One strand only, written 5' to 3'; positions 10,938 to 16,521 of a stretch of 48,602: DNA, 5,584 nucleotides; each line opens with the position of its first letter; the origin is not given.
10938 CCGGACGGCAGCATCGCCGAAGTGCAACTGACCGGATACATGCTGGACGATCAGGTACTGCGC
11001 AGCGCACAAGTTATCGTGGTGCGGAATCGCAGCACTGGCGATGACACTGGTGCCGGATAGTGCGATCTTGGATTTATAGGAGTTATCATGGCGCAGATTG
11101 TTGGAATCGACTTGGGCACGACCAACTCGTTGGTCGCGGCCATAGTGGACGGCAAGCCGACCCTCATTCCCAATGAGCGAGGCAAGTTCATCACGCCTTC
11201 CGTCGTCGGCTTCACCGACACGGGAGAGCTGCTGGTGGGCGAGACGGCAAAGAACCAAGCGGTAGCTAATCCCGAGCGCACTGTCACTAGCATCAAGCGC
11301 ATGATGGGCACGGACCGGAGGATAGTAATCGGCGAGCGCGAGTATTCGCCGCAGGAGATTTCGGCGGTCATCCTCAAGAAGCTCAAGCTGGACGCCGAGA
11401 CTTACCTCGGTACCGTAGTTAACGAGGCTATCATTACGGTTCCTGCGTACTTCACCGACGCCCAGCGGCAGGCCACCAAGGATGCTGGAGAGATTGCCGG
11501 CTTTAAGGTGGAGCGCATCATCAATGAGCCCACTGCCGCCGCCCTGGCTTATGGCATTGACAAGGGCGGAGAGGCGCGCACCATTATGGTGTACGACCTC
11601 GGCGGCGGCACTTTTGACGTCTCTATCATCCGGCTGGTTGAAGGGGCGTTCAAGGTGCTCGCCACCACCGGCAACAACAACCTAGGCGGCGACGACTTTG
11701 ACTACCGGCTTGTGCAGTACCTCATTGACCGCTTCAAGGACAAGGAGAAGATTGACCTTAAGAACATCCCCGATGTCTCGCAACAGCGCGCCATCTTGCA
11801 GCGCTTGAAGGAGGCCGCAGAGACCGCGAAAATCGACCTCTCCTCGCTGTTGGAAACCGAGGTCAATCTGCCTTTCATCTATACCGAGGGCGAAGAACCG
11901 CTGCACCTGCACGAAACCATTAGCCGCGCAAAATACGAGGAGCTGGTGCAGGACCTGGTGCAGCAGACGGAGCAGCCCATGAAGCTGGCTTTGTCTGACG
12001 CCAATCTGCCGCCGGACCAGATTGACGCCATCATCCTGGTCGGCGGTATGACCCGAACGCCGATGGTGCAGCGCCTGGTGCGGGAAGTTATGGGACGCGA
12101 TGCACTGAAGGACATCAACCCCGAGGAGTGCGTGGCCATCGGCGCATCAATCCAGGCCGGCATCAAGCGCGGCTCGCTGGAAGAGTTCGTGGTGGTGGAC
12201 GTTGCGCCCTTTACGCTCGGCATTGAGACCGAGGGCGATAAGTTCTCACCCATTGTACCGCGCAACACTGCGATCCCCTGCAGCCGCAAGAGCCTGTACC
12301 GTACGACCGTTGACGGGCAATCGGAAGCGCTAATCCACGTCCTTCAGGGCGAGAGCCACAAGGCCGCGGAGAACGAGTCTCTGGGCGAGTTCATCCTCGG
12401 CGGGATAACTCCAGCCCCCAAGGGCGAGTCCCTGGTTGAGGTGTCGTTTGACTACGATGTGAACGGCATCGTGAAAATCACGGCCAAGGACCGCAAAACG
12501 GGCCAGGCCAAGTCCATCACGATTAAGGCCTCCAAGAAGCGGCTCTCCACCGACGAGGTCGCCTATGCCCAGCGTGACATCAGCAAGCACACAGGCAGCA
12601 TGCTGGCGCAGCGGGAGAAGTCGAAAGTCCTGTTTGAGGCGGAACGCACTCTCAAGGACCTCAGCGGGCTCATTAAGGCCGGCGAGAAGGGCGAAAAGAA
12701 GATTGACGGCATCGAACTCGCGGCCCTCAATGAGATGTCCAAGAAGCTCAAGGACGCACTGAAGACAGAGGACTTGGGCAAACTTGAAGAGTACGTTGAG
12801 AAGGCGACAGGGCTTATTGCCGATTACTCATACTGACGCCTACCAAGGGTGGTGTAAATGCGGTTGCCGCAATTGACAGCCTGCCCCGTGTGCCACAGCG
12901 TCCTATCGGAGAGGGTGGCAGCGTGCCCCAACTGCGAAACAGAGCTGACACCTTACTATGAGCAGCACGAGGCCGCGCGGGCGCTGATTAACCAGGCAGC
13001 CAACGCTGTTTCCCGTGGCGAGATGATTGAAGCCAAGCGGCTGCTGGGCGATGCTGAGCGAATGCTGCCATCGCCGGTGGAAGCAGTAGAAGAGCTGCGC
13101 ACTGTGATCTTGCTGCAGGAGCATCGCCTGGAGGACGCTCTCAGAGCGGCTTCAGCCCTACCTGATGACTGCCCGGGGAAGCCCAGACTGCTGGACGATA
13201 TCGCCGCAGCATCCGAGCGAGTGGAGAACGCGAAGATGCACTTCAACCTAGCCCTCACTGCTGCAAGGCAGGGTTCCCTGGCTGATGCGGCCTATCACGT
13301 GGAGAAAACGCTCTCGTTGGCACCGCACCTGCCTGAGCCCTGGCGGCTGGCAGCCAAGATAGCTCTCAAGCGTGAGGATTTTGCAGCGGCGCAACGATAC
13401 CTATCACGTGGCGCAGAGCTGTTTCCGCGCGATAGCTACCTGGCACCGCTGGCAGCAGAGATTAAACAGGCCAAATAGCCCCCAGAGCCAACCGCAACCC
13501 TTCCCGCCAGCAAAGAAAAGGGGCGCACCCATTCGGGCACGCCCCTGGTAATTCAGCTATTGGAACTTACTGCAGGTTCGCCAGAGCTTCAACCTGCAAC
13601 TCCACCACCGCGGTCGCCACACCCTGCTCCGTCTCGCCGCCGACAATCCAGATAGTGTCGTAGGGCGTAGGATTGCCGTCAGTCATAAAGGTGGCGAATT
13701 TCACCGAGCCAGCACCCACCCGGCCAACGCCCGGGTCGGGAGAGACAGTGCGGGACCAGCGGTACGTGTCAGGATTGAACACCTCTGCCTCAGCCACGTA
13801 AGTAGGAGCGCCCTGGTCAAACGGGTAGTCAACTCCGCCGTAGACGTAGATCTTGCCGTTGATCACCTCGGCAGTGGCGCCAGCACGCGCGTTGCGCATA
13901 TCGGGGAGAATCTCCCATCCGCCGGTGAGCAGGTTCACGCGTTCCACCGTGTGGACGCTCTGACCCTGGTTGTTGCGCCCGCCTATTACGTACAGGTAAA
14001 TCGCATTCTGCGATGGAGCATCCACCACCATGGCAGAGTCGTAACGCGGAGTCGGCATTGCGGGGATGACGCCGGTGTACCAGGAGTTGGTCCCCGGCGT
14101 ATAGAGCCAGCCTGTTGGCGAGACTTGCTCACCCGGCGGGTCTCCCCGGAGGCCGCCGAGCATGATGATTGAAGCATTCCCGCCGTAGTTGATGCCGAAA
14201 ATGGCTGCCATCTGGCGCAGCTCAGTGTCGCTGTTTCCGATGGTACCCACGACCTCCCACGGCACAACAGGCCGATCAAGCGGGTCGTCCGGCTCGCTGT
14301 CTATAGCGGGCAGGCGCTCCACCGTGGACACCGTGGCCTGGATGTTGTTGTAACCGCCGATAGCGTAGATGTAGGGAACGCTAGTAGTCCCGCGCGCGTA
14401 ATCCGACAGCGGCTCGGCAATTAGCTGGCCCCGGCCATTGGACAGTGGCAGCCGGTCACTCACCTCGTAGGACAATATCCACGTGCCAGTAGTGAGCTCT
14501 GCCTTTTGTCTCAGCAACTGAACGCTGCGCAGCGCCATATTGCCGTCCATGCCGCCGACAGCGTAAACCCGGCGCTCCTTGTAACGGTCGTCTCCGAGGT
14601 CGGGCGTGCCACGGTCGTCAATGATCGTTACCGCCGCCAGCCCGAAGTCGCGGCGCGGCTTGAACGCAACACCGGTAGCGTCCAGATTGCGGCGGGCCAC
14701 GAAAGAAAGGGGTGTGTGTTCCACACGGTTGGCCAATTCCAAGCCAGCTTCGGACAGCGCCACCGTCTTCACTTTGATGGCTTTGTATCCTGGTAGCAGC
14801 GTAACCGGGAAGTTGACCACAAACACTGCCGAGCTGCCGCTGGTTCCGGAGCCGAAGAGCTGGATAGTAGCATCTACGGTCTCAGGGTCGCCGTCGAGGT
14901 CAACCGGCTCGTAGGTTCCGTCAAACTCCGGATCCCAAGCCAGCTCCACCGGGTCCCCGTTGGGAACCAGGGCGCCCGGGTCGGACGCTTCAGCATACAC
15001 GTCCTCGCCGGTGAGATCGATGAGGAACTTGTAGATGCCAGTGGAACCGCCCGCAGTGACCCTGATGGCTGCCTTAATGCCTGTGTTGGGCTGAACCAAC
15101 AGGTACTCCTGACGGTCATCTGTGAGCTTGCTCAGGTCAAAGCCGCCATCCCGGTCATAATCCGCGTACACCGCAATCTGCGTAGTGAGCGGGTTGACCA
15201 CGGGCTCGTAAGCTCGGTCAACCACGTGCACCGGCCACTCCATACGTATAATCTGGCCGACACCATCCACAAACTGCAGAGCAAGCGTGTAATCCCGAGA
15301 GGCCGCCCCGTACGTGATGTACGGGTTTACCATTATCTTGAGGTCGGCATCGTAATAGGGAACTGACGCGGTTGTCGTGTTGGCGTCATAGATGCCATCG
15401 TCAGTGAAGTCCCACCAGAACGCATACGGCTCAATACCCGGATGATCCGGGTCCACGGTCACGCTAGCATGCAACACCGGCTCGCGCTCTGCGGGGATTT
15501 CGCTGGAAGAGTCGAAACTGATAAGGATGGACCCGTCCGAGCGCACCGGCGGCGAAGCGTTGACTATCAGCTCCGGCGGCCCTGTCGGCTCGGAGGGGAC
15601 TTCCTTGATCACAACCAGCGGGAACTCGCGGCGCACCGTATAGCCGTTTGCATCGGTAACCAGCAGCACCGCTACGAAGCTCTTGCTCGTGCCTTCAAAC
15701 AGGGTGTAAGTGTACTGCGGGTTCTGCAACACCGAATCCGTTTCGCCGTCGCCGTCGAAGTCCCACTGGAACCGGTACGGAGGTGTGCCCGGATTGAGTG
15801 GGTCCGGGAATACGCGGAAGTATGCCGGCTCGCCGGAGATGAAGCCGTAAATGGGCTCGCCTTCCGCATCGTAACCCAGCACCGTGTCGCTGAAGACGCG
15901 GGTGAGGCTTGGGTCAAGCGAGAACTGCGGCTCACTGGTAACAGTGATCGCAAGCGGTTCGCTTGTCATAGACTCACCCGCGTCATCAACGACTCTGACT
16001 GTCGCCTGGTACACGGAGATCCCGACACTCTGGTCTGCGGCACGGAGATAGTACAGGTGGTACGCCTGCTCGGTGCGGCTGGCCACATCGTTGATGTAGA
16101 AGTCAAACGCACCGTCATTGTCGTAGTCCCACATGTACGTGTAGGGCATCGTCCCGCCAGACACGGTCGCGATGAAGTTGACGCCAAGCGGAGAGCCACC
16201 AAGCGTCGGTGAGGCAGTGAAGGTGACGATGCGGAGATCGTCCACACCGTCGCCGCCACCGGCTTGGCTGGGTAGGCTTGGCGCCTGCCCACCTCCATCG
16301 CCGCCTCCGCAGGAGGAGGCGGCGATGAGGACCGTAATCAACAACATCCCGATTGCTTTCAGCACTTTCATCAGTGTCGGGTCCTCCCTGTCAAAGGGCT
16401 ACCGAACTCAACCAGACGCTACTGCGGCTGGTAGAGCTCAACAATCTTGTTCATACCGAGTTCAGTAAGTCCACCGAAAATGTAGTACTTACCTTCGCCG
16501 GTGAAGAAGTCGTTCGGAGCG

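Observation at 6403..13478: Self-contained non-canonical Hsp70 module: giant TPR/J-like protein + GrpE-like + short DnaK paralog + zinc-ribbon/TPR protein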

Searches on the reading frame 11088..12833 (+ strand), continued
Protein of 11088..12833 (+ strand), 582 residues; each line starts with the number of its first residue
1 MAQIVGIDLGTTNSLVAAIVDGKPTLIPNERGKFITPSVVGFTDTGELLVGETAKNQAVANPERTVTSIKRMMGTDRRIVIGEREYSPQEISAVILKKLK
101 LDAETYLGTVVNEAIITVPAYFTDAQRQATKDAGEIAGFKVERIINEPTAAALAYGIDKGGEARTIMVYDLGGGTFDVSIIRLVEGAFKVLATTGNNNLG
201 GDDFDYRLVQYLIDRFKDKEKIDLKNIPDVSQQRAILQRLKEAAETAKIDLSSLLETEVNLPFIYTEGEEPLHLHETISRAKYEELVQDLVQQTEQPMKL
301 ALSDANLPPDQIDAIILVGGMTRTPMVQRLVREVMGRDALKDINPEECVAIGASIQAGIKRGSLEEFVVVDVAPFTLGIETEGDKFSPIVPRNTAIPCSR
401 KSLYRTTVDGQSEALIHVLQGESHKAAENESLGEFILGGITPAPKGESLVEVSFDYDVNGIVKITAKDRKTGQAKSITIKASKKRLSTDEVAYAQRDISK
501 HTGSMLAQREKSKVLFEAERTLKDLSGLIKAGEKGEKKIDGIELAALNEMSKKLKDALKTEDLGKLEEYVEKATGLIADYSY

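Call 81: find_related_loci(query=A4, collection=metagenome_contigs, flank=10000)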
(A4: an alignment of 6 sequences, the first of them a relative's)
Query A4 (369 aa) in metagenome_contigs; peptide patterns used: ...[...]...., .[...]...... (x = any residue, [..] = any of these).
600 stretches matched a pattern (row limit reached: there are more); 577 encode a relative of the query (tblastn E <= 1e-3); the best 80 are kept; 80 distinct loci.
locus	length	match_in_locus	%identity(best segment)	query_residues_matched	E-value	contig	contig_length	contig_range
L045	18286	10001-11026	48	1-349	3e-98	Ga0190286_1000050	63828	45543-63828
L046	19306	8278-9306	47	1-349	1e-96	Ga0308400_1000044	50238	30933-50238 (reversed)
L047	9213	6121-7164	49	6-352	8e-96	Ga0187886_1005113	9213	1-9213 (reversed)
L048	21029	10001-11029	46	4-349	2e-93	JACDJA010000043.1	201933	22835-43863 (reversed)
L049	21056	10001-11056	43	1-357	6e-93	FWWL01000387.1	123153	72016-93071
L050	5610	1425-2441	46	4-346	3e-92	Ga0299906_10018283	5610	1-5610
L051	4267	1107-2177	43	4-359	1e-92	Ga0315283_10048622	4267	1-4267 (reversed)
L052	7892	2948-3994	44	1-349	1e-91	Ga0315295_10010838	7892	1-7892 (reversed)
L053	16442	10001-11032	46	1-349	8e-92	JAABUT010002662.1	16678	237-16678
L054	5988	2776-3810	46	4-349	1e-91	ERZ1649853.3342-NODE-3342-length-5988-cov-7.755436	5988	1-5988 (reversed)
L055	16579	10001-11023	46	4-349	2e-91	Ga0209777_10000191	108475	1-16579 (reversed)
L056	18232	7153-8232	48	1-359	5e-92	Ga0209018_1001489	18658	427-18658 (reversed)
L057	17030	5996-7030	46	1-349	2e-90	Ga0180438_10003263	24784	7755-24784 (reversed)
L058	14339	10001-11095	42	2-360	1e-90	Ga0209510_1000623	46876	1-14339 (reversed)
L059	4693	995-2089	45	2-369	2e-90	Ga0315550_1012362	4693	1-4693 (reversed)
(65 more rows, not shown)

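Call 83: find_encoding_contigs(protein=P0167, flank=10000, max_places=1)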
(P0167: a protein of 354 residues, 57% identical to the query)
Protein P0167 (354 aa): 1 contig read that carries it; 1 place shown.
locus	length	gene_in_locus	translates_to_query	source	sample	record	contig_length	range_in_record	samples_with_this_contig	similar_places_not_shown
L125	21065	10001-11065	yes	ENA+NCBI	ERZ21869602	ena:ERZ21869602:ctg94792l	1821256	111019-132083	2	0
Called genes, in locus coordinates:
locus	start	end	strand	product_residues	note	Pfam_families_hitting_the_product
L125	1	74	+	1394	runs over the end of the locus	PF00112:Peptidase_C1, PF13360:PQQ_2, PF13570:Beta-prop_ACSF4, PF13570:Beta-prop_ACSF4, PF13360:PQQ_2, PF13570:Beta-prop_ACSF4, PF13360:PQQ_2, PF13570:Beta-prop_ACSF4, +2 more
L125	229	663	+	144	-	-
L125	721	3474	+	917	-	-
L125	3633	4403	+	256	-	-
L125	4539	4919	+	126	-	-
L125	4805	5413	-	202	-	PF06094:GGACT, PF13772:AIG2_2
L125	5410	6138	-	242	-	-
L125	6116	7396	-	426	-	PF00709:Adenylsucc_synt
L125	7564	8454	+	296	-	-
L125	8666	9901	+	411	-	PF00160:Pro_isomerase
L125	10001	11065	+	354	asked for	PF03444:WHD_HrcA, PF08220:HTH_DeoR (faint), PF01628:HrcA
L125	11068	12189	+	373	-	PF00226:DnaJ, PF01556:DnaJ_C, PF00684:DnaJ_CXXCXGXG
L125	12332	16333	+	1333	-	PF13428:TPR_14 (faint), PF13432:TPR_16 (faint), PF14559:TPR_19 (faint), PF23914:TPR_CcmH_CycH (faint), PF07719:TPR_2 (faint), PF00515:TPR_1 (faint)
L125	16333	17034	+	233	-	PF01025:GrpE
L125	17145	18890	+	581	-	PF00012:HSP70, PF06723:MreB_Mbl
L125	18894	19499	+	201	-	-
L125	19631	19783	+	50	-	-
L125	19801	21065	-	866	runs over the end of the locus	PF18911:PKD_4 (faint), PF13415:Beta-prop_FBX42 (weak), PF13964:Beta-prop_Calicin (faint), PF24981:Beta-prop_ATRN-LZTR1 (weak), PF24681:Kelch_KLHDC2_KLHL20_DRC7, PF01344:Kelch_1 (weak), PF07646:Kelch_2 (weak), PF25210:Kelch_FKB95 (weak), +1 more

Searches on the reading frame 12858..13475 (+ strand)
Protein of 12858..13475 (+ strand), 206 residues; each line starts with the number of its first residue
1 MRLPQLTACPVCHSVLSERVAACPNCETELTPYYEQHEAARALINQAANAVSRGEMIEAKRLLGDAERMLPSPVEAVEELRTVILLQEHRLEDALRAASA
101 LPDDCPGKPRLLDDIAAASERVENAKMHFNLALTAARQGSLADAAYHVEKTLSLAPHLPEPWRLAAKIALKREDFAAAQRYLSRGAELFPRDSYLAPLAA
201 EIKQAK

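Call 4: search_protein_families(library=pfam, proteins=[window:12858-13475:+], max_evalue=0.1)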
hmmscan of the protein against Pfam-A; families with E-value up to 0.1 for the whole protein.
window:12858-13475:+ (206 aa): 16 families
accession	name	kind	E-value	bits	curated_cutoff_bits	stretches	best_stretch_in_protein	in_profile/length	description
PF07719.23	TPR_2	-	2.1e-07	30.9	27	2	126-157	2-33/34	Tetratricopeptide repeat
PF13432.12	TPR_16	-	1e-05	26.3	32.7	1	117-157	24-63/65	Tetratricopeptide repeat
PF14559.12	TPR_19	-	2.7e-05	24.8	25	1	136-202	2-68/68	Tetratricopeptide repeat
PF13428.12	TPR_14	-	0.0004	21.2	23.5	1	159-200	1-42/44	Tetratricopeptide repeat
PF09613.16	HrpB1_HrpK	-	0.00096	19.3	29.3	0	37-108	8-78/126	Bacterial type III secretion protein (HrpB1_HrpK)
PF13248.11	Zn_ribbon_3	-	0.0019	18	27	1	7-30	3-26/26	zinc-ribbon domain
PF18912.6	DZR_2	-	0.0027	17.9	27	1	8-33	9-34/56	Double zinc ribbon domain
PF00515.34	TPR_1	-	0.003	17.8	27.8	0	125-157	1-33/34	Tetratricopeptide repeat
PF13371.12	TPR_9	-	0.0049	17.3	35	1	134-191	4-61/73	Tetratricopeptide repeat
PF22747.2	Zn_ribbon_DUF2089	-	0.005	17.3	27.6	1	9-31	1-23/32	DUF2089 zinc ribbon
PF07219.19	HemY_N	-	0.012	16.1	31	0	36-73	55-92/107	HemY protein N-terminus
PF12773.13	DZR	-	0.015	15.9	27.3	1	7-27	25-45/45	Double zinc ribbon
PF16003.10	DUF4776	-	0.019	14.5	27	1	5-42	5-45/503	Domain of unknown function (DUF4776)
PF13424.12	TPR_12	-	0.028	15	30.1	0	125-189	3-75/77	Tetratricopeptide repeat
PF14446.12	Prok-RING_1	-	0.088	13.2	29.1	0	7-28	5-28/54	Prokaryotic RING finger family 1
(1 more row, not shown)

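Call 5: search_protein_families(library=ncbifam, proteins=[window:12858-13475:+], max_evalue=0.1)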
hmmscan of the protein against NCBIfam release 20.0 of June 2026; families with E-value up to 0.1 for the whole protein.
window:12858-13475:+ (206 aa): 8 families
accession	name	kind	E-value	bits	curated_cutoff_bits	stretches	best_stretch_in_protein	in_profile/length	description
TIGR02917.1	PEP_TPR_lipo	equivalog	2.1e-07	29.2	312.2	1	38-201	225-371/899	XrtA/PEP-CTERM system TPR-repeat protein PrsT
NF008757.0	PRK11788.1-5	equivalog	0.00037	19.7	363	1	121-184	176-239/388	lipopolysaccharide assembly protein LapB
TIGR02521.1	type_IV_pilW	equivalog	0.0004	20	154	1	123-188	29-198/234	type IV pilus biogenesis/stability protein PilW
NF033762.1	social_mot_Tgl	equivalog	0.00049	19.5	225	1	122-162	28-68/252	social motility TPR repeat lipoprotein Tgl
TIGR00540.1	TPR_hemY_coli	hypoth_equivalog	0.0061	15.4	142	0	41-112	118-189/385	heme biosynthesis-associated TPR protein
NF040959.1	MamA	equivalog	0.011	15.2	200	0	121-191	67-137/204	magnetosome protein MamA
NF041664.1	RNAP_arch_Epp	equivalog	0.044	13.7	50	1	8-31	2-24/57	transcription elongation factor subunit Spt4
NF033063.0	APH_3p_XV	exception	0.066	13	550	1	92-147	116-171/263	aminoglycoside O-phosphotransferase APH(3')-XV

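Call 66: search_protein_families(library=padloc, proteins=[window:12858-13475:+], max_evalue=0.001)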
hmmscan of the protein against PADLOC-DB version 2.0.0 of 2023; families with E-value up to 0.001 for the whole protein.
window:12858-13475:+ (206 aa): 0 families

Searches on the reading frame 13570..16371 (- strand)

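Call 9: search_protein_families(library=pfam, proteins=[window:13570-16371:-], max_evalue=0.001)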
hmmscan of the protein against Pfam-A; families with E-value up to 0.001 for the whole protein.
window:13570-16371:- (934 aa): 10 families
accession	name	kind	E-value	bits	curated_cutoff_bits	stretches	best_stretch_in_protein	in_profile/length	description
PF01344.31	Kelch_1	-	2.3e-26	91.4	20.1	2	828-874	1-41/46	Kelch motif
PF13964.12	Kelch_6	-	7.5e-17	61.1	25.3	2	792-829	13-50/50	Kelch motif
PF25210.1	Kelch_FKB95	-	5.8e-13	49.5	70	1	792-884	44-132/268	FKB95, Kelch-repeats domain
PF24681.1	Kelch_KLHDC2_KLHL20_DRC7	-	9.7e-12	45.1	50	1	734-878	10-147/221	KLHDC2/KLHL20/DRC7 Kelch-repeats domain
PF13415.12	Kelch_3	-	4.9e-11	43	22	0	838-889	1-45/48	Galactose oxidase, central domain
PF24981.1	Beta-prop_ATRN-LZTR1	-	2.6e-09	37.2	50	1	733-876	50-196/289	Attractin/LZTR1 beta-propeller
PF13418.12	Kelch_4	-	8.5e-09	35.7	21.6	0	828-878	1-45/49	Galactose oxidase, central domain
PF07646.21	Kelch_2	-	2.5e-08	33.9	21.3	0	829-875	2-44/48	Kelch motif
PF24996.1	NANM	-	1.7e-06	27.6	45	1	816-891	40-114/350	N-acetylneuraminate epimerase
PF20009.4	GEVED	-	0.00035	21.8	24.4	0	399-434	2-34/78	GEVED domain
